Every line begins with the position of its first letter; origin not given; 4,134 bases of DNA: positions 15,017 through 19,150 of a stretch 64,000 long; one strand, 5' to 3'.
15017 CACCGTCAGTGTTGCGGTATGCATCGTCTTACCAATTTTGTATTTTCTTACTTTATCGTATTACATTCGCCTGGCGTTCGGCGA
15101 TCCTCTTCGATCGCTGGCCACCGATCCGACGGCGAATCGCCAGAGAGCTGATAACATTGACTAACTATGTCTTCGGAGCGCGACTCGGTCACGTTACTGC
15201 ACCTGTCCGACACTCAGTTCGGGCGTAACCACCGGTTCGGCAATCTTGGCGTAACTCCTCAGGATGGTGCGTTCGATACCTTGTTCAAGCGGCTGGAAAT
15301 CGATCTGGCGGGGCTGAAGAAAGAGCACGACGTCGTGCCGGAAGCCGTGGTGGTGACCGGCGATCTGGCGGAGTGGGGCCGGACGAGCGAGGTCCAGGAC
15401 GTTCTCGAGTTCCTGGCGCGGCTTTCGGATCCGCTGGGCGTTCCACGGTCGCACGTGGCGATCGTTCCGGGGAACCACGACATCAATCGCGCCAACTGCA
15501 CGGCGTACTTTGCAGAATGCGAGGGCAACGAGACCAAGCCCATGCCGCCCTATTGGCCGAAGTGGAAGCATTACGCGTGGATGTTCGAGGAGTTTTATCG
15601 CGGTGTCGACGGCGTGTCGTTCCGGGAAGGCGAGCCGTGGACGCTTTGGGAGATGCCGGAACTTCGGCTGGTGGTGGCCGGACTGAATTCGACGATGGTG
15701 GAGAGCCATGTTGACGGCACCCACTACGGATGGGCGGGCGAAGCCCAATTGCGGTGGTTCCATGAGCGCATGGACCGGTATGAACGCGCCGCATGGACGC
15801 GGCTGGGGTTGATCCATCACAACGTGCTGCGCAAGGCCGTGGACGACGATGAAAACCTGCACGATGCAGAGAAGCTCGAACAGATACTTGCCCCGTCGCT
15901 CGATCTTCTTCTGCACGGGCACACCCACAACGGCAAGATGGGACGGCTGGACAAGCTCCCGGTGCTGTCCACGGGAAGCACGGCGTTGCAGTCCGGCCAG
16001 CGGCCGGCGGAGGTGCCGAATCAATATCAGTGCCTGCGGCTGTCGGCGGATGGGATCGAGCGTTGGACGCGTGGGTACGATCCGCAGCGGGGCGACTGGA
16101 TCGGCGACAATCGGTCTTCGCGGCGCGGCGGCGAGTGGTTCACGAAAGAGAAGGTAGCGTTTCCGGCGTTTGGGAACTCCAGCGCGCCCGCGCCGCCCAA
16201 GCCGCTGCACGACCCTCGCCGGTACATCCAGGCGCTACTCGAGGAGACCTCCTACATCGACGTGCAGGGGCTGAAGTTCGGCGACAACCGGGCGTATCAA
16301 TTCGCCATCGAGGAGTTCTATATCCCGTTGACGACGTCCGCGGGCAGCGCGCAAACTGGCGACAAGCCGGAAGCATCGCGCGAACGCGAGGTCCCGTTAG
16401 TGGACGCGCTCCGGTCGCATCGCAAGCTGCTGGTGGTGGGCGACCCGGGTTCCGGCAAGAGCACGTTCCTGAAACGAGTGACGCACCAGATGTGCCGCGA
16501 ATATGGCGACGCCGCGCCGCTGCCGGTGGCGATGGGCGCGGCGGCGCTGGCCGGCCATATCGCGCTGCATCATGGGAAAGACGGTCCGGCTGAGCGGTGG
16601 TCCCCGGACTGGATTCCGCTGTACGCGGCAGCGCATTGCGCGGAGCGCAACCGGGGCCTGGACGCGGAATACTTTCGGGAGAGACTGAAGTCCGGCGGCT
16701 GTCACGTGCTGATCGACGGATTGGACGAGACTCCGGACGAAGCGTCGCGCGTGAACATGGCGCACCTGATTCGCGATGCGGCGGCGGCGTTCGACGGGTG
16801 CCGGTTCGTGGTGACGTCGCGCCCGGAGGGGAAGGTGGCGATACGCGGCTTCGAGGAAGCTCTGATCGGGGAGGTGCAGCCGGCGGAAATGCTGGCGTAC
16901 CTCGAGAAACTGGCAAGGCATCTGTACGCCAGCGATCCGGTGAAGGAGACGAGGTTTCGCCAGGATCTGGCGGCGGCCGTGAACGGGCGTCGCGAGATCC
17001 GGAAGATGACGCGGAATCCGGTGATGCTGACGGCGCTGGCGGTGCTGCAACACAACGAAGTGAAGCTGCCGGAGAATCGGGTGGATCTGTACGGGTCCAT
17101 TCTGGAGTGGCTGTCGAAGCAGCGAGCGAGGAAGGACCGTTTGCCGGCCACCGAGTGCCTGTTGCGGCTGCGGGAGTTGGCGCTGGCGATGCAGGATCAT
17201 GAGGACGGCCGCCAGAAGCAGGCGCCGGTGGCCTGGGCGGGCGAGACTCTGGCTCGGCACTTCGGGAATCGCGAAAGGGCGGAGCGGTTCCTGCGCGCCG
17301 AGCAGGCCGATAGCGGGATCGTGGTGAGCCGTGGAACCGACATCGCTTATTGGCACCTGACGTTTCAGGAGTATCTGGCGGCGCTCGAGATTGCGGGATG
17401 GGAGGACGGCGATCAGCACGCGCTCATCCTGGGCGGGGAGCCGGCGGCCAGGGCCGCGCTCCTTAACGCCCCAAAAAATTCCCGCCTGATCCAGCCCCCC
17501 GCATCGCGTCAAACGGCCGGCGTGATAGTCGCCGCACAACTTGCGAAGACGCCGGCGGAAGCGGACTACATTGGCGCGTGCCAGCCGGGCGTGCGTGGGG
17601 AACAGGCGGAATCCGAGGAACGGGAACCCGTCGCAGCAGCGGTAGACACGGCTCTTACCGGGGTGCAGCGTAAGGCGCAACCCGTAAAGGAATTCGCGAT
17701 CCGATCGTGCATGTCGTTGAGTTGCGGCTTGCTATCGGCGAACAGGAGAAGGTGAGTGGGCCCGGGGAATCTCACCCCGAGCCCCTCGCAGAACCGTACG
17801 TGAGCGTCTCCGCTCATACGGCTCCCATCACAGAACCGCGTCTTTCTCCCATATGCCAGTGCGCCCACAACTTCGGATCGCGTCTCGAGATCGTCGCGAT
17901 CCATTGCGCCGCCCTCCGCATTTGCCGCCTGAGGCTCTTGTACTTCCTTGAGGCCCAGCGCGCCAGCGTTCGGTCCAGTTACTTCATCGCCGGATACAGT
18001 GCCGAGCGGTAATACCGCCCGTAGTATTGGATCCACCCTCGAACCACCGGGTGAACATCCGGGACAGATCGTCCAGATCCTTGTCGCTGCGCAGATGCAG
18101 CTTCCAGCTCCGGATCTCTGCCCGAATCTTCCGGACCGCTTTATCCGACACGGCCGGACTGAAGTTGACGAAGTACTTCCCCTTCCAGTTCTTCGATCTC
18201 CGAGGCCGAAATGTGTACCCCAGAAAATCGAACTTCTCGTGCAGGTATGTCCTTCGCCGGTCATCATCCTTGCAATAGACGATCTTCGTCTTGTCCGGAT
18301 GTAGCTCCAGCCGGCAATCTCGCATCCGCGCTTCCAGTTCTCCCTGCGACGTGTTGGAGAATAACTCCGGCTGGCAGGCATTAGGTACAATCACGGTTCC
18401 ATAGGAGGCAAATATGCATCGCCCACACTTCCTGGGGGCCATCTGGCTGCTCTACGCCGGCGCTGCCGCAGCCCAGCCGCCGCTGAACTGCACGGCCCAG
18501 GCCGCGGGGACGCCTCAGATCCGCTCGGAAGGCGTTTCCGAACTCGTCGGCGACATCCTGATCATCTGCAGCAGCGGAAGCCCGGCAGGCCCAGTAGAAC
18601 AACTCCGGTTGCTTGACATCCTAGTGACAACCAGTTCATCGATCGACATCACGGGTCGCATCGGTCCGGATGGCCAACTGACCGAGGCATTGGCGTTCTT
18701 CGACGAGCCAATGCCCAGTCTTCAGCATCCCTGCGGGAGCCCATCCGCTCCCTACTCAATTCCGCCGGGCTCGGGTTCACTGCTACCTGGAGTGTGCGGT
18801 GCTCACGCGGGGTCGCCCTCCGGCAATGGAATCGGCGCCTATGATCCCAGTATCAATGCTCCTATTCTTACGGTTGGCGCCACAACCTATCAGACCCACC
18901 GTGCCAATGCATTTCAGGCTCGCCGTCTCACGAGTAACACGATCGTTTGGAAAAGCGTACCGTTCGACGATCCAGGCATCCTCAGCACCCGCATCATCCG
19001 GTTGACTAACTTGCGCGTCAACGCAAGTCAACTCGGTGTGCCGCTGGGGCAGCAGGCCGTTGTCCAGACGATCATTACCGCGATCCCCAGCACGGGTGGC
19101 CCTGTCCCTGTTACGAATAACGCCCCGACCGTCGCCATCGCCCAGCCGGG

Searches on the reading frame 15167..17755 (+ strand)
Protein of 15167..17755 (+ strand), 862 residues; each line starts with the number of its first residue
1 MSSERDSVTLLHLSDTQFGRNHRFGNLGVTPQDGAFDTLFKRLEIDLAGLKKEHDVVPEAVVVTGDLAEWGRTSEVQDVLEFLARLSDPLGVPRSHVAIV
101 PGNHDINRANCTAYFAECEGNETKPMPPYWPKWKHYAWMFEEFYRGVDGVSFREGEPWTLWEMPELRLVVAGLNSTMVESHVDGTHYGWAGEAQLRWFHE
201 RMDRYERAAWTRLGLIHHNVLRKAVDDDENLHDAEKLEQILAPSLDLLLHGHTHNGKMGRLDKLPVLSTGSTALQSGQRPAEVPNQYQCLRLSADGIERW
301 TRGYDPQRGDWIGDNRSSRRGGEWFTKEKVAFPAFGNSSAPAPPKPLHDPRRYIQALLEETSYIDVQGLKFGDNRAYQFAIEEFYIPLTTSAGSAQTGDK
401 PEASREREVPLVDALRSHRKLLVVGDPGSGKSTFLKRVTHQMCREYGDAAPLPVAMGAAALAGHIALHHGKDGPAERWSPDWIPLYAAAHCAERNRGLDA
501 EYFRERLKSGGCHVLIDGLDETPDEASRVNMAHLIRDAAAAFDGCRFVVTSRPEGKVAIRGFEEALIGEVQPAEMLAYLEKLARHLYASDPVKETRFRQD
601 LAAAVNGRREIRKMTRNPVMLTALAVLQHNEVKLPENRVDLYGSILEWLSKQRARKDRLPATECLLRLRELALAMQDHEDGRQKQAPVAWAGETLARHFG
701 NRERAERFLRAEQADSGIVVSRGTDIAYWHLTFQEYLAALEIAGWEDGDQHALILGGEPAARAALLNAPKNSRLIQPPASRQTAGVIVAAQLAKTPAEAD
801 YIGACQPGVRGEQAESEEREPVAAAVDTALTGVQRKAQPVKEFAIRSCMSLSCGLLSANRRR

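Call 28: search_protein_families(library=pfam, proteins=[window:15167-17755:+], max_evalue=0.01)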
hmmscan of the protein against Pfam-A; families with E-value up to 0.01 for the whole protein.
window:15167-17755:+ (862 aa): 9 families
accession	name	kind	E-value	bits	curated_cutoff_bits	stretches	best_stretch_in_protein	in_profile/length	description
PF00149.33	Metallophos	-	9.6e-12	46.2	21.5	1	9-255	2-190/191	Calcineurin-like phosphoesterase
PF05729.18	NACHT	-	2.4e-07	31.2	26.7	1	421-570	3-151/167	NACHT domain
PF13191.12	AAA_16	-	3.5e-05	24.8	32.6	1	405-537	5-158/167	AAA ATPase domain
PF24883.2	NPHP3_N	-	3.5e-05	24.5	24.8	0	509-552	123-164/164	Nephrocystin 3, N-terminal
PF12850.12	Metallophos_2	-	6.6e-05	23.4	27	0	209-281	80-144/154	Calcineurin-like phosphoesterase superfamily domain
PF13401.12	AAA_22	-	0.00048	20.9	27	1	420-523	7-97/130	AAA domain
PF20720.3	nSTAND3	-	0.0037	17.4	27.2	1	412-445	11-44/155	Novel STAND NTPase 3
PF07728.20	AAA_5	-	0.0049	17.3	22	1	421-525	2-81/139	AAA domain (dynein-related subfamily)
PF00493.29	MCM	-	0.0085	15.7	23.3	0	414-443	53-82/224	MCM P-loop domain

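Call 58: search_protein_families(library=padloc, proteins=[window:15167-17400:+], max_evalue=0.001)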
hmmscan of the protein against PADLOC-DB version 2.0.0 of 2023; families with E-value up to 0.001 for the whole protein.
window:15167-17400:+ (744 aa): 5 families
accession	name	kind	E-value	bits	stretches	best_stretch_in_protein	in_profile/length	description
PDLC05051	PDC-S60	-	1.9e-06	24.3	1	11-111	4-94/1027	-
PDLC00736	Effector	-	1.3e-05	22.3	1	49-109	33-89/561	Endonuclease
PDLC01055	HerA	-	0.00012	19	1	409-449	151-188/532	Type III coevolved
PDLC04908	PDC-S10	-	0.0002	18.7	0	60-106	32-72/223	-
PDLC04140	mad8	-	0.00045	17.8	1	410-463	19-58/314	mads_8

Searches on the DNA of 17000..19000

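Call 30: search_rna_families(source=window, start=17000, end=19000, threshold=evalue, max_evalue=1, show_alignments=2)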
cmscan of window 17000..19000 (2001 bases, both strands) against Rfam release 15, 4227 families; matches with E-value up to 1: 4.
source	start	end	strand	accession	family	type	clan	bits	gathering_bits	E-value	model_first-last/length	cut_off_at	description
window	17751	17826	-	RF00029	Intron_gpII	Intron;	-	60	40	8.7e-11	1-77/77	no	Group II catalytic intron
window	17788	17826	-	RF04357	Plastid-ndhA-ndhB-2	Intron;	CL00155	41.1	53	2.7e-07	1-41/41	no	Plastid-ndhA-ndhB-2 group II-D5 intron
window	17790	17824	-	RF04336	Plastid-petD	Intron;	-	22.1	65.5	0.13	10-44/47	no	Plastid-petD group II-D5 intron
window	17324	17386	-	RF02802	PyrR204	Gene; snRNA; snoRNA; HACA-box;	-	20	71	0.5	1-57/57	no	Pyrobaculum sRNA 204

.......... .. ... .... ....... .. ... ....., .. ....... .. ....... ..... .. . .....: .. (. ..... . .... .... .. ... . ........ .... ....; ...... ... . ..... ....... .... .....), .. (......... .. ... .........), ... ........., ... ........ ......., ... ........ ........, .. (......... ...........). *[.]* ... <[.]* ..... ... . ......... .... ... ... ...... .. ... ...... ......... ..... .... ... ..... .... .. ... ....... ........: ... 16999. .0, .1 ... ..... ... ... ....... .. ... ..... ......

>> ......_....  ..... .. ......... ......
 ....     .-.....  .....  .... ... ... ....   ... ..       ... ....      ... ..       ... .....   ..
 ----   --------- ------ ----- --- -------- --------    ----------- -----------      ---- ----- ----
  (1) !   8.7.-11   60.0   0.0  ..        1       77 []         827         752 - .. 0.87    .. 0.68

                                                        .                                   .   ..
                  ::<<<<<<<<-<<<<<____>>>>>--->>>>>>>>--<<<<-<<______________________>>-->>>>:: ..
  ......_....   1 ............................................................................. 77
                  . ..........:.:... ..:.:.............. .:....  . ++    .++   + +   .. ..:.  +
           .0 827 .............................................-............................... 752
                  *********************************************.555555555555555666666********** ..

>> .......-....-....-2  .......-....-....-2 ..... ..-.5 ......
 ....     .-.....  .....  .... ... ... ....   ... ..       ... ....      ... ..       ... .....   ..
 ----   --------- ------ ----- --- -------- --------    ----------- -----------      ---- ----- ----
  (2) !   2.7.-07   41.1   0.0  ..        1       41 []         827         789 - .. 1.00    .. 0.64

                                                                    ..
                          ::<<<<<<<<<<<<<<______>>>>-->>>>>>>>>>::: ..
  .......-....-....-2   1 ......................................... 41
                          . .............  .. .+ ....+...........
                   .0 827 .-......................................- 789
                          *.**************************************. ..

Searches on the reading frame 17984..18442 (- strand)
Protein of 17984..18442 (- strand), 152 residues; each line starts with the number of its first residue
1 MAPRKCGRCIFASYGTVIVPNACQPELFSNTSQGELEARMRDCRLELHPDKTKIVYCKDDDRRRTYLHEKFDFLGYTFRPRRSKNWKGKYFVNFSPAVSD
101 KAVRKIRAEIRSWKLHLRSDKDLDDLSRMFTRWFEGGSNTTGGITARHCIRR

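Call 28: search_protein_families(library=pfam, proteins=[window:17984-18442:-], max_evalue=0.01)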
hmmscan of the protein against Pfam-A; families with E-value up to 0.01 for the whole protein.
window:17984-18442:- (152 aa): 1 family
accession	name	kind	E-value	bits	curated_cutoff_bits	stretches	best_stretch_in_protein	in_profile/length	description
PF00078.32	RVT_1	-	0.008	16.3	29.6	0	35-78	172-205/205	Reverse transcriptase (RNA-dependent DNA polymerase)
